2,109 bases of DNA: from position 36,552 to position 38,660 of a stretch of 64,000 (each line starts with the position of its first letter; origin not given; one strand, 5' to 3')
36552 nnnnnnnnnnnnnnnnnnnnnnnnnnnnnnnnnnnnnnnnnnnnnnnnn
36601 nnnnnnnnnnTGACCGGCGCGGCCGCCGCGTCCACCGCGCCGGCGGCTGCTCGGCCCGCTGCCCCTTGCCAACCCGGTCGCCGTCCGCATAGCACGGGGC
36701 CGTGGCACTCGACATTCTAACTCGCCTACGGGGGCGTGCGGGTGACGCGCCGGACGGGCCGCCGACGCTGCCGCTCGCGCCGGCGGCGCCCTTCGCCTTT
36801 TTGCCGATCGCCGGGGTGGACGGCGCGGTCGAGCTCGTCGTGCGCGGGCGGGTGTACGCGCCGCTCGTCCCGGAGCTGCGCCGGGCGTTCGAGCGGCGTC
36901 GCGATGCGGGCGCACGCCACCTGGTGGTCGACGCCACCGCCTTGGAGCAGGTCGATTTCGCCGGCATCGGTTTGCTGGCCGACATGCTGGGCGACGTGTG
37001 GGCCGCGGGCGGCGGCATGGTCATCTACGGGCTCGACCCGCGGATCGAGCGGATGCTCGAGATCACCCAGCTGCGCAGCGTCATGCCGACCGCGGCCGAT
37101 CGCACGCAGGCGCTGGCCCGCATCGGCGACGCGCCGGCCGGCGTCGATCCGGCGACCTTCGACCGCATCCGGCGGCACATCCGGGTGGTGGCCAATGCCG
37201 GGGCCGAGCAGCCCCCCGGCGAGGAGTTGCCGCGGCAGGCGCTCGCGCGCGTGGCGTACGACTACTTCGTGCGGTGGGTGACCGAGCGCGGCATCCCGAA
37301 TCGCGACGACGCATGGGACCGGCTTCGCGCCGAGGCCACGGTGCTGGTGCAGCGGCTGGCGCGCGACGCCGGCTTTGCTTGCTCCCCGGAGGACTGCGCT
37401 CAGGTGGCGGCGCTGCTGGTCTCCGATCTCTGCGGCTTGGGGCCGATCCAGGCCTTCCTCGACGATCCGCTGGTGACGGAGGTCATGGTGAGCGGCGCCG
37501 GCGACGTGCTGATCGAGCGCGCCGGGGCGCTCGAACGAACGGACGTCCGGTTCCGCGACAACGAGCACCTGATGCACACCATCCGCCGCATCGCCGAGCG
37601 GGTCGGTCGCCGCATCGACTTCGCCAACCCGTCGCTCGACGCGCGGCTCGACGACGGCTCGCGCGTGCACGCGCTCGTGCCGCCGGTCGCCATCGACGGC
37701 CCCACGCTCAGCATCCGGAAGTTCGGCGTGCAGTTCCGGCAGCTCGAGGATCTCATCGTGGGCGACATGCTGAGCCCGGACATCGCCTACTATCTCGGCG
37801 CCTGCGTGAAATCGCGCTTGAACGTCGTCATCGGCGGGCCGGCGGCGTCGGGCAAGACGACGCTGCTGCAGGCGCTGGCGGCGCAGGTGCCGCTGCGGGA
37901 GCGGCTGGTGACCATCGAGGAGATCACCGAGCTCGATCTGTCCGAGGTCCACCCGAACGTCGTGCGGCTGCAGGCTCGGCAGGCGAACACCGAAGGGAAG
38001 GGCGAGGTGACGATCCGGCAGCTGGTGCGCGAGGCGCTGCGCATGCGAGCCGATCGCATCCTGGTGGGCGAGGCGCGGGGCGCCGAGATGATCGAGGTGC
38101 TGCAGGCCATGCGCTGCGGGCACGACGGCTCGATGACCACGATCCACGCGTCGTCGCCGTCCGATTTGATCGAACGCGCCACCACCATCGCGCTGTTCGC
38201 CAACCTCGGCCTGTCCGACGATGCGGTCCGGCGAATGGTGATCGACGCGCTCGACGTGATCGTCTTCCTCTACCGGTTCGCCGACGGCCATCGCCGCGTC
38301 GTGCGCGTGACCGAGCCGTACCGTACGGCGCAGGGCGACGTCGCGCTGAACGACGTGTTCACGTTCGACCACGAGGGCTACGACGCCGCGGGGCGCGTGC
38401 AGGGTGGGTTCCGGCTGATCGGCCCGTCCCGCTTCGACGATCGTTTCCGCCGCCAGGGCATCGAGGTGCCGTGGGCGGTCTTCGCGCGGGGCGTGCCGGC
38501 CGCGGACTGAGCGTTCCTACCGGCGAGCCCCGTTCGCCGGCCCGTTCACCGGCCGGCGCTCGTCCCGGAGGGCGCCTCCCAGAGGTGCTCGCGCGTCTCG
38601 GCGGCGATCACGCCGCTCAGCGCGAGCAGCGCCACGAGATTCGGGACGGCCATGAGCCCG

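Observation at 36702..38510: Orphan CpaF/TadA-family secretion ATPase fused to an N-terminal STAS domain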

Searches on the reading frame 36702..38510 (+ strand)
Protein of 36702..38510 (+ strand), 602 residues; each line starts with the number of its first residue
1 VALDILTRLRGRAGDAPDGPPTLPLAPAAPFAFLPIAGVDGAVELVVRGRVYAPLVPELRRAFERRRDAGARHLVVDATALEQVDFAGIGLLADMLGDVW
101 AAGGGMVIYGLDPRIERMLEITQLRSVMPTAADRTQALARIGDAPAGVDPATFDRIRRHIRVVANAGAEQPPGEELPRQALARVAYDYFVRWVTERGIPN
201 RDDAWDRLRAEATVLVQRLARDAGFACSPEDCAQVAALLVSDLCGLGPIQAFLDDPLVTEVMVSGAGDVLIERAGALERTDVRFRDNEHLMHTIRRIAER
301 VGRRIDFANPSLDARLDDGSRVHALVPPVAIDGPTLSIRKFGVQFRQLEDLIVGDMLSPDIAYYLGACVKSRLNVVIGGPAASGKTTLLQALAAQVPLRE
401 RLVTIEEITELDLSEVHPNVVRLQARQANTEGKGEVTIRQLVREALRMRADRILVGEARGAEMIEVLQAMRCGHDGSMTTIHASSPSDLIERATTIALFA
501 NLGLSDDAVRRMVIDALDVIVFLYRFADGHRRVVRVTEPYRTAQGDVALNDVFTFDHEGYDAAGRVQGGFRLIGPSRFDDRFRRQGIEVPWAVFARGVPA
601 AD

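Call 6: search_protein_families(library=pfam, proteins=[window:36702-38507:+], max_evalue=0.01)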
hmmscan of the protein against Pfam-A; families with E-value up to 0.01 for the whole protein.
window:36702-38507:+ (602 aa): 7 families
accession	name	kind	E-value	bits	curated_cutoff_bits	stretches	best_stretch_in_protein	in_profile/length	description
PF00437.27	T2SSE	-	6.8e-45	153.7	24.9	1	245-521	4-273/370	Type II/IV secretion system protein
PF01740.26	STAS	-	9.4e-11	41.9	22.6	1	38-134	6-103/106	STAS domain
PF13466.11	STAS_2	-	2.6e-09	37.5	29.2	1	45-122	1-77/80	STAS domain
PF13401.12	AAA_22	-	0.00072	20.3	27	1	372-458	5-93/130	AAA domain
PF13191.12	AAA_16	-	0.0015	19.5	32.6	1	365-417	16-73/167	AAA ATPase domain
PF13671.12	AAA_33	-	0.0073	17.1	27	0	375-454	2-75/143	AAA domain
PF13521.12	AAA_28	-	0.009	16.7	27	0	375-400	2-23/164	AAA domain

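Call 7: search_protein_families(library=ncbifam, proteins=[window:36702-38507:+], max_evalue=0.01)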
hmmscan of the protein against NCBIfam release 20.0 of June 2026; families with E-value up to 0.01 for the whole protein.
window:36702-38507:+ (602 aa): 20 families
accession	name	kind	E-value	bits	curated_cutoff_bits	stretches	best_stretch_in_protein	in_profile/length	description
TIGR03819.1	heli_sec_ATPase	hypoth_equivalog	2.1e-87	293.5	373.15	1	211-536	17-338/340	TadA family conjugal transfer-associated ATPase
TIGR02788.1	VirB11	equivalog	9.9e-56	189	249.95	2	360-531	132-302/308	P-type DNA transfer ATPase VirB11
NF058587.1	archaellum_moto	equivalog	6.4e-52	177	550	1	217-557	118-453/527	archaellum flagellar ATPase motor FlaI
NF010475.0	PRK13900.1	equivalog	2.3e-48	165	389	2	359-536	147-322/333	type IV secretion system ATPase VirB11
TIGR02782.1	TrbB_P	equivalog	8.1e-44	150.1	304.55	1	249-538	14-292/303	P-type conjugative transfer ATPase TrbB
NF010469.0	PRK13894.1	subfamily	9.4e-36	123.8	508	1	249-538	27-306/320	conjugal transfer ATPase TrbB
NF010425.0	PRK13851.1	equivalog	5.4e-34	117.6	461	2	348-526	138-315/344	type IV secretion system protein VirB11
NF010407.0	PRK13833.1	subfamily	1.4e-30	106.9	499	1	250-536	23-297/323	conjugal transfer protein TrbB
NF053672.1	bindosome_BasE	exception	2.9e-28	98.9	1000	1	249-558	141-444/512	bindosome assembly system ATPase subunit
NF041000.1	ATPase_ComGA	equivalog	2e-12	46.7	300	1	375-495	131-244/267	competence type IV pilus ATPase ComGA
TIGR00377.1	ant_ant_sig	superfamily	3e-10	39.9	53.45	1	39-132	10-104/108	anti-sigma factor antagonist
TIGR01420.1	pilT_fam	subfamily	6.6e-08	32.2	319.1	1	371-501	121-245/343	PilT/PilU family type 4a pilus ATPase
TIGR02525.1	plasmid_TraJ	equivalog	8.1e-07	28.3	368.3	1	376-535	153-309/372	plasmid transfer ATPase TraJ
NF007755.0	PRK10436.1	equivalog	1.2e-06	27.4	617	1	375-497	222-336/465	type II secretion system protein GspE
TIGR02533.1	type_II_gspE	equivalog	9.2e-06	24.6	630.25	1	375-492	246-355/486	type II secretion system ATPase GspE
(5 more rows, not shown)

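Call 10: find_encoding_contigs(protein=window:36702-38510:+, flank=10000, max_places=6)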
Protein window:36702-38510:+ (602 aa): 1 contig read that carries it; 1 place shown.
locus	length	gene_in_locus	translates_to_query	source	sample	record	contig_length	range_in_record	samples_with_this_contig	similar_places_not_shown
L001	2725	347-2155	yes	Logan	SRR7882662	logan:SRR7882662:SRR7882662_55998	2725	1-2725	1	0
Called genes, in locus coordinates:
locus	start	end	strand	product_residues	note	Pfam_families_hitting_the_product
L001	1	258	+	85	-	?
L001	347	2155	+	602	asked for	PF01740:STAS, PF13466:STAS_2, PF00437:T2SSE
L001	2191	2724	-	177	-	?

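Call 11: find_homologous_proteins(query=window:36702-38507:+)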
Query window:36702-38507:+ (602 aa): 2390 proteins with E <= 0.001 among 8000 candidates; the best 120 are listed.
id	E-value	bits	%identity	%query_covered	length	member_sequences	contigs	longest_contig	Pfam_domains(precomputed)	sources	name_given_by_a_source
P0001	0.0e+0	1319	100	100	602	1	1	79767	PF01740.27,PF00437.27,PF13466.13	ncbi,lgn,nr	ncbi:MAG TPA: ATPase, T2SS/T4P/T4SS family [Candidatus Limnocylindria bacterium]|nr:ATPase, T2SS/T4P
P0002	8.9e-261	885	69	99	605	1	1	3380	PF01740.27,PF00437.27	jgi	jgi:pilus assembly protein CpaF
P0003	5.3e-241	819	69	90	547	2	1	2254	PF01740.27,PF00437.27,PF13466.13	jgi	jgi:pilus assembly protein CpaF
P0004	7.0e-237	806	67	92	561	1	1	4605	PF01740.27,PF00437.27,PF13466.13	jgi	jgi:pilus assembly protein CpaF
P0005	2.0e-234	798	62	97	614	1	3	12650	PF01740.27,PF00437.27,PF13466.13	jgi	jgi:pilus assembly protein CpaF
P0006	5.0e-194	664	55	98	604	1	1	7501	PF01740.27,PF00437.27,PF27713.1,PF13466.13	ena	-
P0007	2.4e-192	659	89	55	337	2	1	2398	PF00437.27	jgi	jgi:pilus assembly protein CpaF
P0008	3.0e-190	652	56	94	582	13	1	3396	PF01740.27,PF00437.27,PF13466.13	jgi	jgi:pilus assembly protein CpaF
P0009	6.1e-183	628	53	98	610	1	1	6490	PF01740.27,PF00437.27,PF13466.13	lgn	-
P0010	5.3e-182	625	55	93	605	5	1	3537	PF01740.27,PF00437.27,PF13191.13,PF13466.13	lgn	-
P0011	6.6e-179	614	83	55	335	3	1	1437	PF00437.27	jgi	jgi:pilus assembly protein CpaF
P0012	8.7e-176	604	82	55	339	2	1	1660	PF00437.27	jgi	jgi:pilus assembly protein CpaF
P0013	2.1e-175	603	44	61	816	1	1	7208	PF06414.19,PF07724.21,PF00437.27,PF00005.34,PF13476.13,PF13555.13,PF13401.13,PF27713.1,PF13191.13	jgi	jgi:pilus assembly protein CpaF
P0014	2.5e-168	579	42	61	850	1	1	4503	PF00437.27,PF00005.34,PF13245.13,PF13476.13,PF13521.13,PF13555.13,PF13401.13,PF01580.25,PF01078.28,PF27713.1,PF13191.13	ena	-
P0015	3.6e-167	576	53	91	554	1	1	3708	PF01740.27,PF00437.27,PF13466.13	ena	-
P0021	1.5e-160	554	57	74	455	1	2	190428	PF00437.27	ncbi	ncbi:MAG: CpaF family protein [Planctomycetota bacterium]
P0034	6.0e-158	545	61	69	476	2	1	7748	PF00437.27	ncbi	-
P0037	2.7e-157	543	58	75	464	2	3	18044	PF00437.27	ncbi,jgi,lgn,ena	jgi:pilus assembly protein CpaF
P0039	4.2e-157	542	57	73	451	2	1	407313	PF00437.27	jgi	jgi:pilus assembly protein CpaF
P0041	1.3e-156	541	56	74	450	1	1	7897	PF00437.27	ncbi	-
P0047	2.2e-155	537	57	76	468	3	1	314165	PF00437.27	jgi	jgi:pilus assembly protein CpaF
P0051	1.3e-154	534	59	67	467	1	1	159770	PF00437.27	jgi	-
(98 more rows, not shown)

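Call 12: find_encoding_contigs(protein=P0005, flank=10000, max_places=3)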
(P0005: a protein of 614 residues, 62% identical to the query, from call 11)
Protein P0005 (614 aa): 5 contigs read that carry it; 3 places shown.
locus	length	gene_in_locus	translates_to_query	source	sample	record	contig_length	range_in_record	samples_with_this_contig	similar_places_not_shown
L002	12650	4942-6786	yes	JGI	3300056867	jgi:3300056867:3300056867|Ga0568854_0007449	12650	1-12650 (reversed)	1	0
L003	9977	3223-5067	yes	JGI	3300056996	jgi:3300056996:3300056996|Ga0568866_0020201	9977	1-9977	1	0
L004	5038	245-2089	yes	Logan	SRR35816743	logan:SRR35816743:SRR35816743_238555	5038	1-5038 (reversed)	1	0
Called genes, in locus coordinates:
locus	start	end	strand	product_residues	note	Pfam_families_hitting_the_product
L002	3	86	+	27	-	?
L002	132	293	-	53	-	-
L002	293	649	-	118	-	-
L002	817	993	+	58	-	-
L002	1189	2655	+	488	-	-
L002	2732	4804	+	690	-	-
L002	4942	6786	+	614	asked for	PF01740:STAS (weak), PF13466:STAS_2, PF00437:T2SSE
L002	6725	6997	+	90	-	-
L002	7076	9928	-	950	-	PF18313:TLP1_add_C (weak), PF04151:PPC (faint)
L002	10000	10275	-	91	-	-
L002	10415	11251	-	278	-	PF21088:MS_channel_1st (weak), PF00924:MS_channel_2nd, PF21082:MS_channel_3rd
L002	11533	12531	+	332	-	PF00589:Phage_integrase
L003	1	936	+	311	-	?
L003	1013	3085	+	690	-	-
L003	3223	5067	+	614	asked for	PF01740:STAS (weak), PF13466:STAS_2, PF00437:T2SSE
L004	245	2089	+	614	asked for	PF01740:STAS (weak), PF13466:STAS_2, PF00437:T2SSE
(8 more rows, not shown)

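Call 13: find_encoding_contigs(protein=P0006, flank=10000, max_places=3)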
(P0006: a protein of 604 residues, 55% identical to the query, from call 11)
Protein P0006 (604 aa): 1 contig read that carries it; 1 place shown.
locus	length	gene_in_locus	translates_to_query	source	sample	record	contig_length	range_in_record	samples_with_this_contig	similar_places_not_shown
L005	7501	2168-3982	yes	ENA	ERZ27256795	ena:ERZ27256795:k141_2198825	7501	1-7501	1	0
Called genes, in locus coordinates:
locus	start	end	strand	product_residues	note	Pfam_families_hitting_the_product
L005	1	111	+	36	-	?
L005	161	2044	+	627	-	PF07603:Lcl_C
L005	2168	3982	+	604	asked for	PF01740:STAS, PF13466:STAS_2, PF00437:T2SSE, PF27713:UCP018868 (weak)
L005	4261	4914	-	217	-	PF00583:Acetyltransf_1, PF13508:Acetyltransf_7, PF13673:Acetyltransf_10 (weak)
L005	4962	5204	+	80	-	-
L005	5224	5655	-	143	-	PF01850:PIN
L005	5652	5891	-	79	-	-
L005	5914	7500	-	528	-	?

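Call 14: find_encoding_contigs(protein=P0021, flank=10000, max_places=3)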
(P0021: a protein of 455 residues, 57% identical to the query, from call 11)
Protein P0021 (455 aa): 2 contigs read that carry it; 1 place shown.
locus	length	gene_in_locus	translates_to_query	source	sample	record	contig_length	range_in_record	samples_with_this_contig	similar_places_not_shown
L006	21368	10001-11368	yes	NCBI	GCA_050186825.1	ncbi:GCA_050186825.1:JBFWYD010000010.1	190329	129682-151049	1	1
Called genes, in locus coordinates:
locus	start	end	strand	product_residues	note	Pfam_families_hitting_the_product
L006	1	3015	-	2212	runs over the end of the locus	-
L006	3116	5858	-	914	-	-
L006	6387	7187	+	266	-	-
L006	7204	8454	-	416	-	PF00069:Pkinase, PF07714:PK_Tyr_Ser-Thr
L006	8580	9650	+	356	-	PF07228:SpoIIE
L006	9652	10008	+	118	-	PF01740:STAS, PF13466:STAS_2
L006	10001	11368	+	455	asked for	PF00437:T2SSE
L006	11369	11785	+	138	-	PF13581:HATPase_c_2, PF02518:HATPase_c (faint)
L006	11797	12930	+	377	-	-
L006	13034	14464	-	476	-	-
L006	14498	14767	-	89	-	PF00376:MerR, PF13411:MerR_1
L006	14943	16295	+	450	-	PF13439:Glyco_transf_4, PF13579:Glyco_trans_4_4, PF00534:Glycos_transf_1, PF13692:Glyco_trans_1_4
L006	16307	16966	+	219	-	PF04140:ICMT (weak), PF04191:PEMT (weak)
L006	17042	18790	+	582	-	PF00069:Pkinase, PF07714:PK_Tyr_Ser-Thr, PF08238:Sel1 (weak)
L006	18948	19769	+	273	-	PF16697:Yop-YscD_cpl (weak), PF00498:FHA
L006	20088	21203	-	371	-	-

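Call 16: find_encoding_contigs(protein=P0039, flank=10000, max_places=2)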
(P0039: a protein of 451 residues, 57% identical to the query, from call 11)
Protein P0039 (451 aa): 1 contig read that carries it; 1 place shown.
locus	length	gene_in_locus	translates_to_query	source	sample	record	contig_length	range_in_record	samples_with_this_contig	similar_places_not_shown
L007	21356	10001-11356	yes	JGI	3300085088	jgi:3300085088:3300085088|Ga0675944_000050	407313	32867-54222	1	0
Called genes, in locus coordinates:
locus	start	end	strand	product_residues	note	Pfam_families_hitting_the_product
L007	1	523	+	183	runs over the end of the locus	-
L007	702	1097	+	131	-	-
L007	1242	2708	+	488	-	-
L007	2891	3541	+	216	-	-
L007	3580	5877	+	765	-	PF00069:Pkinase, PF07714:PK_Tyr_Ser-Thr, PF08238:Sel1 (faint)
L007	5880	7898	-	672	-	PF00656:Peptidase_C14, PF03781:FGE-sulfatase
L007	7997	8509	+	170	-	-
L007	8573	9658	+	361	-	PF07228:SpoIIE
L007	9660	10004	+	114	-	PF01740:STAS, PF13466:STAS_2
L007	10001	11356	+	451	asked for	PF00437:T2SSE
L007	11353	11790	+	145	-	PF13581:HATPase_c_2, PF02518:HATPase_c (weak)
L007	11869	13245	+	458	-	PF00067:p450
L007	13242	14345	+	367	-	PF00487:FA_desaturase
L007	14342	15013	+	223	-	PF01522:Polysacc_deac_1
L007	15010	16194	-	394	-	PF13506:Glyco_transf_21, PF13641:Glyco_tranf_2_3, PF00535:Glycos_transf_2, PF13632:Glyco_trans_2_3 (weak)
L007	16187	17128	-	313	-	PF01073:3Beta_HSD, PF01370:Epimerase, PF02719:Polysacc_synt_2, PF13460:NAD_binding_10 (weak)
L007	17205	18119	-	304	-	-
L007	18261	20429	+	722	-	PF00069:Pkinase, PF03109:ABC1 (faint), PF07714:PK_Tyr_Ser-Thr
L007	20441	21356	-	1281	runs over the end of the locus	PF00069:Pkinase, PF03109:ABC1 (weak), PF07714:PK_Tyr_Ser-Thr, PF13424:TPR_12 (weak), PF13414:TPR_11 (weak), PF13432:TPR_16 (weak), PF13371:TPR_9, PF13432:TPR_16 (weak), +13 more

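Call 17: find_encoding_contigs(protein=P0047, flank=10000, max_places=2)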
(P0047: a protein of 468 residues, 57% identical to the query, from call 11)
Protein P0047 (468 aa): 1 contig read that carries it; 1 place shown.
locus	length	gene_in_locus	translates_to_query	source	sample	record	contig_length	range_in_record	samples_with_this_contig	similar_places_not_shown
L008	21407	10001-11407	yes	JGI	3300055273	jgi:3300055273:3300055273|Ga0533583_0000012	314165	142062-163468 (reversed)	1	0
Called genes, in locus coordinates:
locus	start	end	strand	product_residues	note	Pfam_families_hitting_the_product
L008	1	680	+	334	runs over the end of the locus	PF00389:2-Hacid_dh, PF02826:2-Hacid_dh_C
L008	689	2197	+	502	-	PF00370:FGGY_N, PF02782:FGGY_C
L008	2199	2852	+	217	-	PF00702:Hydrolase, PF12710:HAD, PF13419:HAD_2, PF13242:Hydrolase_like (weak)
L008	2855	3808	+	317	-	PF00005:ABC_tran, PF13304:AAA_21 (faint)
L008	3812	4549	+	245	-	PF12679:ABC2_membrane_2, PF12730:ABC2_membrane_4 (weak), PF12698:ABC2_membrane_3 (weak)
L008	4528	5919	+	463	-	PF09822:ABC_transp_aux, PF14258:DUF4350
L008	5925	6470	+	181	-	PF14238:DUF4340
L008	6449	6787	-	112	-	PF06155:GBBH-like_N (faint)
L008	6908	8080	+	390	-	PF04909:Amidohydro_2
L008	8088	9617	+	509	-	PF00501:AMP-binding, PF13193:AMP-binding_C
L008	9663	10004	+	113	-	PF13466:STAS_2, PF01740:STAS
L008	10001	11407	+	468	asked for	PF00437:T2SSE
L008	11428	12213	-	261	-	PF00106:adh_short, PF01370:Epimerase, PF08659:KR, PF13561:adh_short_C2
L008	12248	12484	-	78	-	-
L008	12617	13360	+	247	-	-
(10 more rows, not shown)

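Call 18: find_encoding_contigs(protein=P0051, flank=10000, max_places=2)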
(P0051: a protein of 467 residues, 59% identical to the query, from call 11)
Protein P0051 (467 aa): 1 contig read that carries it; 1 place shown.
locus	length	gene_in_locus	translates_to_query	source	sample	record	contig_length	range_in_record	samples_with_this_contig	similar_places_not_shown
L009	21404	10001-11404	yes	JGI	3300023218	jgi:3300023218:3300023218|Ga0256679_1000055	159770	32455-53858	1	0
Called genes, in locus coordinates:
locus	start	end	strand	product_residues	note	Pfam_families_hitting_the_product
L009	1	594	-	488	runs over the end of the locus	PF00282:Pyridoxal_deC, PF00266:Aminotran_5, PF01041:DegT_DnrJ_EryC1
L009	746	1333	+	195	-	PF00440:TetR_N, PF17754:TetR_C_14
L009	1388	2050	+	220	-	PF08534:Redoxin (faint)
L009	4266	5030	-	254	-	PF21948:LplA-B_cat, PF03099:BPL_LplA_LipB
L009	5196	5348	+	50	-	PF02416:TatA_B_E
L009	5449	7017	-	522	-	-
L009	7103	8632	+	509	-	PF01336:tRNA_anti-codon, PF00152:tRNA-synt_2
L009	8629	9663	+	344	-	PF07228:SpoIIE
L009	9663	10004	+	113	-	PF01740:STAS, PF13466:STAS_2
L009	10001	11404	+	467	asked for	PF00437:T2SSE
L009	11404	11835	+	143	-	PF13581:HATPase_c_2, PF02518:HATPase_c (weak)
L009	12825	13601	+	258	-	PF00106:adh_short, PF13561:adh_short_C2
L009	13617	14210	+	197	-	PF00702:Hydrolase, PF13419:HAD_2 (weak)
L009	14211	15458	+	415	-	-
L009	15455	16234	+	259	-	PF02578:Cu-oxidase_4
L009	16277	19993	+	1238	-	PF14559:TPR_19 (faint), PF00069:Pkinase, PF07714:PK_Tyr_Ser-Thr, PF13432:TPR_16 (weak)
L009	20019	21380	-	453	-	PF24032:YQBQ (faint), PF05954:Phage_GPD (weak)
